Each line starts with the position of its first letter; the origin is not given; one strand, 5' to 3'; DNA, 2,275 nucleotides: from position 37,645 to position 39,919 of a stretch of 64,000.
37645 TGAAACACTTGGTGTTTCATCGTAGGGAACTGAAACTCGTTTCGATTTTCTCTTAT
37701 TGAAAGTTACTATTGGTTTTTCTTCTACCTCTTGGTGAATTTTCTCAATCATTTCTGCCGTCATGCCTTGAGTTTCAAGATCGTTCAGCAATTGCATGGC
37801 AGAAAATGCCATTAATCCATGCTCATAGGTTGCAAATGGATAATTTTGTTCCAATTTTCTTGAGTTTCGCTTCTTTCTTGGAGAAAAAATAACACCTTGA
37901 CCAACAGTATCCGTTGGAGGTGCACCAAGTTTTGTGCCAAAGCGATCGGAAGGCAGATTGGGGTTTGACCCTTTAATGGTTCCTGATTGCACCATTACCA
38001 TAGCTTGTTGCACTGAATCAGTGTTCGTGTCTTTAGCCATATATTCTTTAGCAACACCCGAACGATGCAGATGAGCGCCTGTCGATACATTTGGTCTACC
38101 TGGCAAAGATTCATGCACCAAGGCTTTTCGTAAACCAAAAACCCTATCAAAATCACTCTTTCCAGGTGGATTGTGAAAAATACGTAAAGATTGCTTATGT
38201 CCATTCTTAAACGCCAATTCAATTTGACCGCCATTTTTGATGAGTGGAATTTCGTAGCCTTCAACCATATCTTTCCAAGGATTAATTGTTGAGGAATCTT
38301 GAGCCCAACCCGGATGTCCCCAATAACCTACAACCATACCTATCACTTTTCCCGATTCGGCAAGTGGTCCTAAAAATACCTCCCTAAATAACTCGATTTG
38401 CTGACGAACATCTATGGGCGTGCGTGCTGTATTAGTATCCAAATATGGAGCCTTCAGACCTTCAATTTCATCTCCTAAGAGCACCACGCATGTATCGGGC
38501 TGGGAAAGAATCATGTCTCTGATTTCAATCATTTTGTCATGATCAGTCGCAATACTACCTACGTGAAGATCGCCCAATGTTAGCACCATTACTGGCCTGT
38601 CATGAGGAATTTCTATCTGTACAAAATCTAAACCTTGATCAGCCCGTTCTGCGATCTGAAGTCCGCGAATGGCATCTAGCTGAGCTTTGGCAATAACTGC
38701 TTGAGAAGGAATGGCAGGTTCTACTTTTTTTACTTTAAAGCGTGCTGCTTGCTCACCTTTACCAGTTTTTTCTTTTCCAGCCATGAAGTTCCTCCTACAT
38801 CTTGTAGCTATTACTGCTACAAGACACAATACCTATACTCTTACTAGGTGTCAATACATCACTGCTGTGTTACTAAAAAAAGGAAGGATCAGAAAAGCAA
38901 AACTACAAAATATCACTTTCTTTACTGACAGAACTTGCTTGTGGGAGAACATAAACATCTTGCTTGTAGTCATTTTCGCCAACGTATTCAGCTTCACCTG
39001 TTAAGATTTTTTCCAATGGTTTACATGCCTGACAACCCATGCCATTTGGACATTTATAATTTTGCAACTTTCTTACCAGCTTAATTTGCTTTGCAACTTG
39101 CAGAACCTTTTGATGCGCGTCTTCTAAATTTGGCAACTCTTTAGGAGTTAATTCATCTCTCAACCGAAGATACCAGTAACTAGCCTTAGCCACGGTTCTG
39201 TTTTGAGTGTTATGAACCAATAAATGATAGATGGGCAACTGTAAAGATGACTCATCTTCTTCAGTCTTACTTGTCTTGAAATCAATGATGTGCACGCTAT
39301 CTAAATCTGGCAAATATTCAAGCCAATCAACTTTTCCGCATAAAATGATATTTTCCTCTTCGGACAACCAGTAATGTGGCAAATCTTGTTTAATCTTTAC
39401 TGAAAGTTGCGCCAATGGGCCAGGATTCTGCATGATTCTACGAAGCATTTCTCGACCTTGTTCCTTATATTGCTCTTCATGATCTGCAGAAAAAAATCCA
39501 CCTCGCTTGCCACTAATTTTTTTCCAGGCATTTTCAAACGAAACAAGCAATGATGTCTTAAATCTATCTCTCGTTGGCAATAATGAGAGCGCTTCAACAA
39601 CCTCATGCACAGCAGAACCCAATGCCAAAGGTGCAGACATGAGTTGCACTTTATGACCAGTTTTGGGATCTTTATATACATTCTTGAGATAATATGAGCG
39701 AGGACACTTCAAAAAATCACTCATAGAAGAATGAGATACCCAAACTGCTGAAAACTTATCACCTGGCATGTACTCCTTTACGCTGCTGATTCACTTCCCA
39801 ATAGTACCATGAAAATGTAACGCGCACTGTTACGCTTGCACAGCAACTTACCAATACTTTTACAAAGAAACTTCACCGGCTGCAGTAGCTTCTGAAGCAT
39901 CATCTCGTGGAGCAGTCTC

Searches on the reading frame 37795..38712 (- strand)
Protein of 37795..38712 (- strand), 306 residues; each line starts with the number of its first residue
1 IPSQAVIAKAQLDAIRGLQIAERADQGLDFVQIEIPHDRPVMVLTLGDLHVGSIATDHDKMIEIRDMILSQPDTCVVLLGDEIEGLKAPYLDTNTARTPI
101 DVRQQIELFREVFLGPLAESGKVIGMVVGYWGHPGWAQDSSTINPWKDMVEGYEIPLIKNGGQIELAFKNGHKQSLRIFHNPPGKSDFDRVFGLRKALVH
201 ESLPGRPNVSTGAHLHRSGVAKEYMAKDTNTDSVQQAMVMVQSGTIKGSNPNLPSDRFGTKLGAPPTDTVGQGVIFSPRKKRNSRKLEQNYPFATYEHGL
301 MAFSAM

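Call 50: search_solved_structures(query=A3, max_evalue=10, show_alignments=2)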
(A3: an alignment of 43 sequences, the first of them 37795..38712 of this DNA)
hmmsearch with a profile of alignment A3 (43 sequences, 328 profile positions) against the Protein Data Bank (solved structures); distinct sequences matched with E-value up to 10: 12.
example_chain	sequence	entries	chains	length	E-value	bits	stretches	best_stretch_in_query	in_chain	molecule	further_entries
6knb_A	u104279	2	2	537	0.0012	21.3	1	75-170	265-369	DNA polymerase II small subunit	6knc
4lty_C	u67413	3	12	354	0.26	13.5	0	78-147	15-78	Exonuclease subunit SbcD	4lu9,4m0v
1z2w_A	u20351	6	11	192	0.32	13.2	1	232-254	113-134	Vacuolar protein sorting 29 | Vacuolar protein sorting-associated protein 29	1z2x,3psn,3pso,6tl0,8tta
6xs5_A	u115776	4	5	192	0.32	13.2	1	232-254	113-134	Vacuolar protein sorting-associated protein 29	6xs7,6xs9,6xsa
7dog_A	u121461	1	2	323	0.54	12.5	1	80-179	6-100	Nuclease SbcCD subunit D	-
3ma9_A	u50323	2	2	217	0.73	12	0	150-184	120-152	Transmembrane glycoprotein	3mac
5wdp_A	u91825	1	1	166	0.76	12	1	94-127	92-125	GTPase HRas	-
5wdq_A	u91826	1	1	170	0.8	11.9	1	94-127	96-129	GTPase HRas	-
8ely_A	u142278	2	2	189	1.1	11.5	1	94-127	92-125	GTPase HRas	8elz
2a22_A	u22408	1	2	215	1.3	11.2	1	228-254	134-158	vacuolar protein sorting 29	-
5ihe_A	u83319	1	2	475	1.5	11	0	75-106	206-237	DNA polymerase II small subunit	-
8r02_A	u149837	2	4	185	2.5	10.3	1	232-254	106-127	Vacuolar protein sorting-associated protein 29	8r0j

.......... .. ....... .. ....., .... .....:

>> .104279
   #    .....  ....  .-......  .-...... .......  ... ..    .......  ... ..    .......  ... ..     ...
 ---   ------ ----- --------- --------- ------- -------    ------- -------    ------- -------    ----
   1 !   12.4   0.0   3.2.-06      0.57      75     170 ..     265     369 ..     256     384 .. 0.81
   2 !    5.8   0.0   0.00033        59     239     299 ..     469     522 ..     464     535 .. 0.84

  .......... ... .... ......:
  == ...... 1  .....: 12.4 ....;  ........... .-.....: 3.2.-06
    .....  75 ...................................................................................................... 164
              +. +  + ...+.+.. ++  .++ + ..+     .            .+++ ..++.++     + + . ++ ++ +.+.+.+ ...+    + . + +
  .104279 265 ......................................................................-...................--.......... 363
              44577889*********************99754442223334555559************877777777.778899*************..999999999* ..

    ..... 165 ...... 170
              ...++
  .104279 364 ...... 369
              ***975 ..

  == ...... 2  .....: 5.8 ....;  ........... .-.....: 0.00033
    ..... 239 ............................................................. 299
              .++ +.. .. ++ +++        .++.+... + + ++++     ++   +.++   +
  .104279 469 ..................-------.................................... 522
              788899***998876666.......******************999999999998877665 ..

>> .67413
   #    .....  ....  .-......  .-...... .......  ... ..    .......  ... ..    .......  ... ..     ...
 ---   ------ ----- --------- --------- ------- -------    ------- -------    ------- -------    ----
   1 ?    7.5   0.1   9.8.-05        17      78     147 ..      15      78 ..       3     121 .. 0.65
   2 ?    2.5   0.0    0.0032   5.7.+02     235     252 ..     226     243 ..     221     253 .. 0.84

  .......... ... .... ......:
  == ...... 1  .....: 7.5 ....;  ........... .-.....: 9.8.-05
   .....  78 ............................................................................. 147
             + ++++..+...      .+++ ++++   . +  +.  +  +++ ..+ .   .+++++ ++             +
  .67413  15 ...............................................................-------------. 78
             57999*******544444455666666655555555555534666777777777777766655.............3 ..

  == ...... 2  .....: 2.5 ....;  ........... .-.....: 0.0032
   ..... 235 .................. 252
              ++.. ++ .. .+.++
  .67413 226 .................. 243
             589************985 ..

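Call 64: search_dna_similar(query=window:37795-38712:-, collection=phages, mode=protein, max_evalue=0.001, max_rows=15)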
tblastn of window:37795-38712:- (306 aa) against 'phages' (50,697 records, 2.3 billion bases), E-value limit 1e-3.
Records with a match: 1; places in all: 1; records where one place covers at least 80% of the query: 0.
Best place of each record, by identity: <60% 1.
By first word of the organism name: Tunturiibacter 1.
By host as written in the record: Tunturiibacter empetritectus M8UP27 1.
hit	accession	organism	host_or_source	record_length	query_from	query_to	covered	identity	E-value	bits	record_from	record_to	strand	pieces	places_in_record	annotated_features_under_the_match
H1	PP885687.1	Tunturiibacter phage Tunturi_4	Tunturiibacter empetritectus M8UP27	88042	39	84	15%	45.7%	1e-5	53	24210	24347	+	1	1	DNA repair exonuclease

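Call 65: get_annotated_region(hit=H1, flank=6000)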
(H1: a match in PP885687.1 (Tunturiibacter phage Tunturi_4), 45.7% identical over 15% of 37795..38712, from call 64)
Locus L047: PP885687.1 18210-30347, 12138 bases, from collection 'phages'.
description: Tunturiibacter phage Tunturi_4, complete genome.
organism: Tunturiibacter phage Tunturi_4 (NCBI taxid 3378198)
taxonomy: Viruses; Duplodnaviria; Heunggongvirae; Uroviricota; Caudoviricetes
host: Tunturiibacter empetritectus M8UP27; source: soil; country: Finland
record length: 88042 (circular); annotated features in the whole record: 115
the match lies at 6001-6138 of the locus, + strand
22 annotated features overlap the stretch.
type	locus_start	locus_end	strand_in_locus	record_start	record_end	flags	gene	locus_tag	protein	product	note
CDS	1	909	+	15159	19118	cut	-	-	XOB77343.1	virion structural protein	ORF15; gp15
CDS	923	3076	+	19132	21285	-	-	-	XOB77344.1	tail protein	ORF16; gp16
CDS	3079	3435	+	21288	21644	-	-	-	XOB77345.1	hypothetical protein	ORF17; gp17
CDS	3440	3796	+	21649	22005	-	-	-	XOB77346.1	hypothetical protein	ORF18; gp18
CDS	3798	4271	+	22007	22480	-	-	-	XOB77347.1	hypothetical protein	ORF19; gp19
CDS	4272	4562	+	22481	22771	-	-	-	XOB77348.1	hypothetical protein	ORF20; gp20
CDS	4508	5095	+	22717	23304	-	-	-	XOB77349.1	hypothetical protein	ORF21; gp21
CDS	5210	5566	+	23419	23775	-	-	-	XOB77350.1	hypothetical protein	ORF22; gp22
CDS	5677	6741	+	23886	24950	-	-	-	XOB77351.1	DNA repair exonuclease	ORF23; gp23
CDS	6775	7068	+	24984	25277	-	-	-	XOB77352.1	hypothetical protein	ORF24; gp24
CDS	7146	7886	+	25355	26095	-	-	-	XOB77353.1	deoxynucleoside monophosphate kinase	ORF25; gp25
CDS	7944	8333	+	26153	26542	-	-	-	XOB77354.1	hypothetical protein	ORF26; gp26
CDS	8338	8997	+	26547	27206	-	-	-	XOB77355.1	hypothetical protein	ORF27; gp27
CDS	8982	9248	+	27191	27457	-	-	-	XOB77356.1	hypothetical protein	ORF28; gp28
CDS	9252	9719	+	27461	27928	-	-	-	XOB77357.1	endolysin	ORF29; gp29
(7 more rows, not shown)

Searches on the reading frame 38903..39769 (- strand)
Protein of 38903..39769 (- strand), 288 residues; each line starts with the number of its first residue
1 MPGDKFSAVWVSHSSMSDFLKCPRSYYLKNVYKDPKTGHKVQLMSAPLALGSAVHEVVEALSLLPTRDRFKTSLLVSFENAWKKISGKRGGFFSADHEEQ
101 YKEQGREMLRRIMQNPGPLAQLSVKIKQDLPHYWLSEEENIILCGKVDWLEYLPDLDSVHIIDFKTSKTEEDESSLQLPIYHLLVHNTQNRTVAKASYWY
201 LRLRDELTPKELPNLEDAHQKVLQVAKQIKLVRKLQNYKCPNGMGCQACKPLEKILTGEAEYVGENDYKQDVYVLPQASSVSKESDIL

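Call 3: search_protein_families(library=pfam, proteins=[window:38903-39769:-], max_evalue=0.1)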
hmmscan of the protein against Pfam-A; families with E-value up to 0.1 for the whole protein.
window:38903-39769:- (288 aa): 4 families
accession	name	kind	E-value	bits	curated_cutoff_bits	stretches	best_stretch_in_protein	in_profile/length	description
PF12705.13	PDDEXK_1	-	3.5e-23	83.2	22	1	11-249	2-240/247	PD-(D/E)XK nuclease superfamily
PF01930.23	Cas_Cas4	-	0.00075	20.1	22.7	1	145-241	54-150/160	Domain of unknown function DUF83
PF08696.17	Dna2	-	0.045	13.9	22.4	1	11-62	56-101/204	DNA replication factor Dna2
PF00347.28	Ribosomal_L6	-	0.063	14.5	27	0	209-239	43-73/80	Ribosomal protein L6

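Call 4: search_protein_families(library=padloc, proteins=[window:38903-39769:-], max_evalue=0.1)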
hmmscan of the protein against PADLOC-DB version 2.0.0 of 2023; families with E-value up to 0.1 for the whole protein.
window:38903-39769:- (288 aa): 11 families
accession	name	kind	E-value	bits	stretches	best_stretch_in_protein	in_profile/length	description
PDLC01250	Cas4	-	4.6e-11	41.3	2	138-250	57-162/168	"CAS-I,CAS-II,CAS-III,CAS-IV,CAS-V,CAS-VI; acquisition_associated"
PDLC00943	Cas4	-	1.7e-09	35.9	1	136-250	62-173/180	CRISPR-associated protein Cas4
PDLC01447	Cas4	-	1.3e-08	33.4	1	10-250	4-152/161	"CAS-I,CAS-II,CAS-III,CAS-IV,CAS-V,CAS-VI; acquisition_associated"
PDLC02410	Aga_Cas4-like_Nuc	-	6.1e-06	24.2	1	10-200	2-187/255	Class II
PDLC01611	Cas4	-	1.4e-05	23.5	1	135-241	53-148/158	"CAS-I,CAS-II,CAS-III,CAS-IV,CAS-V,CAS-VI; acquisition_associated"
PDLC02083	Cas4_II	-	4.5e-05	22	1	143-236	73-162/186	-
PDLC02087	Cas4b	-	0.00063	17.9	1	101-234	34-165/189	-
PDLC00059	DruK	-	0.0011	16.2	1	139-250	122-229/326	PD-(D/E)XK nuclease superfamily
PDLC00945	Cas4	-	0.0023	16.1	1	14-59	4-46/178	"CRISPR-associated protein Cas4, subtype PREFRAN"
PDLC02406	Aga_Cas4-like_Nuc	-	0.014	13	0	12-37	4-29/308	Class II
PDLC01771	Cas4b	-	0.021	13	1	156-242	66-151/162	-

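Call 20: search_solved_structures(query=window:38903-39769:-, max_evalue=1, show_alignments=2)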
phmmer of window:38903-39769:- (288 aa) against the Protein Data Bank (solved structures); distinct sequences matched with E-value up to 1: 0.

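Call 21: search_protein_families(library=ncbifam, proteins=[window:38903-39769:-], max_evalue=0.1)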
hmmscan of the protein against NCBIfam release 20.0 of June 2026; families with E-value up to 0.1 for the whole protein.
window:38903-39769:- (288 aa): 4 families
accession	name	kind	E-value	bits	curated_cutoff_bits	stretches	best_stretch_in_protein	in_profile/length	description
TIGR00372.1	cas4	equivalog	6.3e-09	35.9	65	1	136-250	62-173/180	CRISPR-associated protein Cas4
TIGR04328.1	cas4_PREFRAN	exception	0.0088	16.1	70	1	14-59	4-46/178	type V CRISPR-associated protein Cas4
TIGR02774.1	rexB_recomb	equivalog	0.057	11.8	718.35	1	11-171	745-907/1076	ATP-dependent nuclease subunit B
NF010485.0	PRK13909.1-2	equivalog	0.08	11.1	650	1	155-194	854-893/909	RecB-like helicase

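Call 22: search_protein_families(library=phrogs, proteins=[window:38903-39769:-], max_evalue=0.1)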
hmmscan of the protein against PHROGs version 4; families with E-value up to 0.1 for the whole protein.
window:38903-39769:- (288 aa): 8 families
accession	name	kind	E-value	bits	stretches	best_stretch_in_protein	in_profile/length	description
phrog_69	-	DNA, RNA and nucleotide metabolism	2.5e-19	70.7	1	11-250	90-318/501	exonuclease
phrog_1218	-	DNA, RNA and nucleotide metabolism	1.9e-08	34.9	1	11-253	10-244/364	exonuclease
phrog_1706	-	DNA, RNA and nucleotide metabolism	9.6e-06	26.2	1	15-250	51-237/293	CRISPR/Cas system associated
phrog_298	-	DNA, RNA and nucleotide metabolism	0.00014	22.3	1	143-232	166-259/293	exonuclease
phrog_1870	-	DNA, RNA and nucleotide metabolism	0.00083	19.6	1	147-202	172-224/313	exonuclease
phrog_8097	-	DNA, RNA and nucleotide metabolism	0.00096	18.9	0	143-201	103-161/598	exonuclease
phrog_412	-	DNA, RNA and nucleotide metabolism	0.0021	18.4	1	10-169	157-307/440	exonuclease VIII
phrog_18059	-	unknown function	0.069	14.6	0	98-145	7-55/100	-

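Call 24: find_homologous_proteins(query=window:38903-39769:-)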
Query window:38903-39769:- (288 aa): 6508 proteins with E <= 0.001 among 7457 candidates; the best 120 are listed.
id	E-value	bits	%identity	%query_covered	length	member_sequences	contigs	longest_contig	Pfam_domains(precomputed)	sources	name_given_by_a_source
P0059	1.5e-192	656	100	100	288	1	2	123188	PF12705.14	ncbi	-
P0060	9.7e-162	555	83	100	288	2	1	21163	PF12705.14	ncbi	-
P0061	5.9e-152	523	77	100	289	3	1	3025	PF12705.14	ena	-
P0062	4.7e-146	504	74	100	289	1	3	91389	PF12705.14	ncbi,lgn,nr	ncbi:MAG: PD-(D/E)XK nuclease family protein [Pseudomonadales bacterium]|nr:PD-(D/E)XK nuclease fami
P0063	6.0e-145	500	74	100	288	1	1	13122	PF12705.14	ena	-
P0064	1.2e-143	496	74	100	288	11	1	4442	PF12705.14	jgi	-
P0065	5.7e-138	477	72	100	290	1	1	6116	PF12705.14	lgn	-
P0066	7.9e-138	477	71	100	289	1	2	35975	PF12705.14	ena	-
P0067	3.0e-137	475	73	96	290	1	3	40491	PF12705.14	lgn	-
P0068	8.8e-137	473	71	100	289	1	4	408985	PF12705.14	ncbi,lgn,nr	ncbi:PD-(D/E)XK nuclease family protein [Candidatus Woesebacteria bacterium]|nr:PD-(D/E)XK nuclease 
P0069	1.2e-136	473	70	100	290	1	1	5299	PF12705.14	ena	-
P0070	1.7e-136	472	70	96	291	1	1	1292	PF12705.14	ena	-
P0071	2.3e-136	472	70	99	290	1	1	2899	PF12705.14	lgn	-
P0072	1.6e-135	469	70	100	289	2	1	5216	PF12705.14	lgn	-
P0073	2.1e-135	469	70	100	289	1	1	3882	PF12705.14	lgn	-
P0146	2.4e-128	446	67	100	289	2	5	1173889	PF12705.14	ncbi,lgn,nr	ncbi:MAG: hypothetical protein BroJett025_07360 [Patescibacteria group bacterium]|nr:MAG: hypothetic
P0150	2.9e-128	445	65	100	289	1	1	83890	PF12705.14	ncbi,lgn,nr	ncbi:PD-(D/E)XK nuclease family protein [Candidatus Roizmanbacteria bacterium]|nr:PD-(D/E)XK nucleas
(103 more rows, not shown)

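Call 43: find_encoding_contigs(protein=P0068, flank=6000, max_places=1)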
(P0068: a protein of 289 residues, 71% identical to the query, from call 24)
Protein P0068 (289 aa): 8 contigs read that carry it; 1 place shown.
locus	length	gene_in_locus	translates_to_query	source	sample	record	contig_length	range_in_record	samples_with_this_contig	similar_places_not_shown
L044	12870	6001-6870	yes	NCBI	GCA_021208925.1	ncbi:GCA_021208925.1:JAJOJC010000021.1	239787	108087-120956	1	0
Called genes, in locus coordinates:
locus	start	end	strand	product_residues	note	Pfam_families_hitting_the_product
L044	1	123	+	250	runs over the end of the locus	PF00005:ABC_tran, PF13304:AAA_21 (weak)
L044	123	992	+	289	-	PF18075:FtsX_ECD, PF02687:FtsX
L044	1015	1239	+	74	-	-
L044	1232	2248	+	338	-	PF13529:Peptidase_C39_2 (weak)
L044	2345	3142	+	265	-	-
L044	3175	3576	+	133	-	PF04892:VanZ-LLP1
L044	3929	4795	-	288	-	-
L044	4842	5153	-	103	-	-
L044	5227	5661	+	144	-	PF00293:NUDIX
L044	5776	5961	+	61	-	-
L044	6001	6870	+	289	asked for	PF12705:PDDEXK_1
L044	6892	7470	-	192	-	PF04018:VCA0040-like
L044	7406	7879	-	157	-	PF04018:VCA0040-like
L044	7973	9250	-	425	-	PF02812:ELFV_dehydrog_N, PF00208:ELFV_dehydrog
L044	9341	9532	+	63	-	PF04024:PspC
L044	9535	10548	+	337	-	PF00534:Glycos_transf_1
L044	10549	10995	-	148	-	PF09424:YqeY, PF02637:GatB_Yqey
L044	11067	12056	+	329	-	PF01073:3Beta_HSD, PF01370:Epimerase, PF04321:RmlD_sub_bind, PF16363:GDP_Man_Dehyd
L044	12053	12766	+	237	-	PF13231:PMT_2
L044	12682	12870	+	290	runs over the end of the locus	-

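Call 44: find_encoding_contigs(protein=P0146, flank=6000, max_places=1)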
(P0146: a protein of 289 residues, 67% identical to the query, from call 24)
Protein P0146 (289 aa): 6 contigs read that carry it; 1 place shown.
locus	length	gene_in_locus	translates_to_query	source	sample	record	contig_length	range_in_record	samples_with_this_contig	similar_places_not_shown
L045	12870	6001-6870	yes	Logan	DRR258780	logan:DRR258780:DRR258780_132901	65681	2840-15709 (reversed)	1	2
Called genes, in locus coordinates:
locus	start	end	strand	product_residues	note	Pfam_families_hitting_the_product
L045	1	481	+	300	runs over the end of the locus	PF02775:TPP_enzyme_C, PF12367:PFO_beta_C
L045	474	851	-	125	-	PF00072:Response_reg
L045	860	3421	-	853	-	PF00690:Cation_ATPase_N, PF00122:E1-E2_ATPase, PF00702:Hydrolase, PF13246:Cation_ATPase, PF00689:Cation_ATPase_C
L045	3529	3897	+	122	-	PF00072:Response_reg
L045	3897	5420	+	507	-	PF05157:MshEN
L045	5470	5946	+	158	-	PF07963:N_methyl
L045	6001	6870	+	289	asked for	PF12705:PDDEXK_1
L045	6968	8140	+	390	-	-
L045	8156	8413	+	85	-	PF18910:DUF5665 (weak)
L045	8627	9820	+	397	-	PF08442:ATP-grasp_2, PF13549:ATP-grasp_5 (weak), PF24948:Citrate_synth_N, PF16114:Citrate_bind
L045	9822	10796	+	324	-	PF02629:CoA_binding, PF13607:Succ_CoA_lig, PF00549:Ligase_CoA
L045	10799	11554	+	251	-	PF00285:Citrate_synt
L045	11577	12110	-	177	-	PF00085:Thioredoxin, PF13899:Thioredoxin_7 (weak), PF13098:Thioredoxin_2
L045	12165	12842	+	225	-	PF09335:VTT_dom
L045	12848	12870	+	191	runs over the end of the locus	PF00293:NUDIX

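Call 45: find_encoding_contigs(protein=P0150, flank=6000, max_places=1)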
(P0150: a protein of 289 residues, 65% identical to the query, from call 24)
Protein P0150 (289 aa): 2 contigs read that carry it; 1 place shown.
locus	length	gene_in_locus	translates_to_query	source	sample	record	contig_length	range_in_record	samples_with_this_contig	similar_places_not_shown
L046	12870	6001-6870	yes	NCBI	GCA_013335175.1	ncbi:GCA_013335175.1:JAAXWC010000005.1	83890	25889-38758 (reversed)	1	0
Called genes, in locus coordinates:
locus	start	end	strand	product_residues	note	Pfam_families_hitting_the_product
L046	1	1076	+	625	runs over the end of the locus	PF28380:AstC-like_C (weak)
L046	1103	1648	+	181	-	PF02677:QueH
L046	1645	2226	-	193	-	PF04203:Sortase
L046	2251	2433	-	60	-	-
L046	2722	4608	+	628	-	PF12710:HAD, PF00389:2-Hacid_dh, PF02826:2-Hacid_dh_C, PF01842:ACT (weak), PF22629:ACT_AHAS_ss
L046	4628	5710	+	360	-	PF00266:Aminotran_5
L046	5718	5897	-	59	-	-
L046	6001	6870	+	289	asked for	PF12705:PDDEXK_1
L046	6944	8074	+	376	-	PF04519:Bactofilin, PF26514:DUF8173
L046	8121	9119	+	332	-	PF00389:2-Hacid_dh, PF02826:2-Hacid_dh_C, PF03446:NAD_binding_2 (faint)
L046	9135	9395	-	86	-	-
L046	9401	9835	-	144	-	PF00173:Cyt-b5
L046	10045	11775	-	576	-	PF02518:HATPase_c, PF13589:HATPase_c_3, PF01119:DNA_mis_repair, PF08676:MutL_C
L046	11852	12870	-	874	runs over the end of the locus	PF01624:MutS_I, PF05188:MutS_II, PF05192:MutS_III, PF05190:MutS_IV, PF00488:MutS_V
